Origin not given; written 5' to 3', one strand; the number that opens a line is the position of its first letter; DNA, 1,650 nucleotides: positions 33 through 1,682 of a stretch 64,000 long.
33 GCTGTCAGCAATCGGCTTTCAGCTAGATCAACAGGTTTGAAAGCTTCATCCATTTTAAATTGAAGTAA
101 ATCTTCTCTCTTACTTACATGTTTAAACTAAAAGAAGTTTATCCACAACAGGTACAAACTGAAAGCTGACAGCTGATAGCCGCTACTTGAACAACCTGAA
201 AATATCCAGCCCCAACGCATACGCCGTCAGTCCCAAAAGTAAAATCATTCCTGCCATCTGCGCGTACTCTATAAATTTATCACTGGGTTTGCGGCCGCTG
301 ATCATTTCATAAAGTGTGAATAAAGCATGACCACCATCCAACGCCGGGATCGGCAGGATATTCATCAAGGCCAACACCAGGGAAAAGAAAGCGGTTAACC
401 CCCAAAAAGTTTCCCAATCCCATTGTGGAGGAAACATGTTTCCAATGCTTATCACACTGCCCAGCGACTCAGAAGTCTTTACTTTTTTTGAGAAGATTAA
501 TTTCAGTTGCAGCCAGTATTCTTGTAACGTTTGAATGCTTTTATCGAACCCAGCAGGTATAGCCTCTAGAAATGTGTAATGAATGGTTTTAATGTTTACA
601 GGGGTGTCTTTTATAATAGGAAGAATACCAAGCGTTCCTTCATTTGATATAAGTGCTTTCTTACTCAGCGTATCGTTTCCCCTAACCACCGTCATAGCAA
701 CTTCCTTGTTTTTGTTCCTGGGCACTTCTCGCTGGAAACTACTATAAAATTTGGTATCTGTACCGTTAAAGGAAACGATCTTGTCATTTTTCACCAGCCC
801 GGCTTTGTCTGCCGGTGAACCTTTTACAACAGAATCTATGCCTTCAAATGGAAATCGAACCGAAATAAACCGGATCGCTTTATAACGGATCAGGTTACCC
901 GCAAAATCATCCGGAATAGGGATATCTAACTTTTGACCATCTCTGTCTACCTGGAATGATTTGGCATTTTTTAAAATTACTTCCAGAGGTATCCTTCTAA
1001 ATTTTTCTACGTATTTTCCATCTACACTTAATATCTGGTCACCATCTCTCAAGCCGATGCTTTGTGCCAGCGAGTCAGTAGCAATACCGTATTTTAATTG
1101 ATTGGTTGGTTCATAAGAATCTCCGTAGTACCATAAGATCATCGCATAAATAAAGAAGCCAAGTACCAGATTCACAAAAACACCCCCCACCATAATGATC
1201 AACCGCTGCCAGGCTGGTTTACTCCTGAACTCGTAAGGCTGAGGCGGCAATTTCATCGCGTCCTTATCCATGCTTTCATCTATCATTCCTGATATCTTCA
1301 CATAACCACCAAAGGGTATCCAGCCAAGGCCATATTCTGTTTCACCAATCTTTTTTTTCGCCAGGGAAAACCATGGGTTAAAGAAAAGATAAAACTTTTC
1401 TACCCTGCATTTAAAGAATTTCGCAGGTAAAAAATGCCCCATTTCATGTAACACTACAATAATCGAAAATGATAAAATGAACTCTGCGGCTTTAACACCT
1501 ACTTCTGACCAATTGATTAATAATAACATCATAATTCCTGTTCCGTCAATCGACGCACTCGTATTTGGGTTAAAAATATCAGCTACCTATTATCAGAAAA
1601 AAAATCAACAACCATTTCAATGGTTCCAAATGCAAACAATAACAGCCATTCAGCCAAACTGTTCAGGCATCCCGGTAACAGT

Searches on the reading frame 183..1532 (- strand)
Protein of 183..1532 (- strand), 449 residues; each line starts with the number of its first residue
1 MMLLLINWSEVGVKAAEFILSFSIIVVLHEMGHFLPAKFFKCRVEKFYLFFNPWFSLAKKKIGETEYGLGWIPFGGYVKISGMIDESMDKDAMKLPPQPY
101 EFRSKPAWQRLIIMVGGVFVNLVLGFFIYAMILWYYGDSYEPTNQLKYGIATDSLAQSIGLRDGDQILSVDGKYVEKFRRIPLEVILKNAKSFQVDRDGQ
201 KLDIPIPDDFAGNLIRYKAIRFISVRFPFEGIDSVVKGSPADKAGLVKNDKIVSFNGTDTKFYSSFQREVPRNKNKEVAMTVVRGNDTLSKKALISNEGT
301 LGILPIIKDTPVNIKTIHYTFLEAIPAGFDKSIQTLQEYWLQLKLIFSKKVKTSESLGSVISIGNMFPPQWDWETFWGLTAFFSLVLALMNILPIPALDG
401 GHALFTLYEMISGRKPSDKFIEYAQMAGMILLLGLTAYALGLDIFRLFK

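Call 13: search_protein_families(library=pfam, proteins=[window:183-1532:-])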
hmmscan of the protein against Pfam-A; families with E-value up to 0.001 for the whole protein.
window:183-1532:- (449 aa): 5 families
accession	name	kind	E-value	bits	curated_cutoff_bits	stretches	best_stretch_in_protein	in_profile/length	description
PF02163.28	Peptidase_M50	-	3.3e-52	177.5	27.2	1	18-434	2-220/221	Peptidase family M50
PF17820.7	PDZ_6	-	4e-16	58.9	27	2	232-284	2-54/54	PDZ domain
PF00595.29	PDZ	-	9.6e-11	42.4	23.2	1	232-282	29-80/81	PDZ domain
PF13180.12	PDZ_2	-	1e-09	39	27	1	233-290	17-75/80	PDZ domain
PF21558.3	Pept_S41_N_bact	-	3.6e-05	24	27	0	154-179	13-38/87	Bacteroidetes, Peptidase, S41 family, N-terminal domain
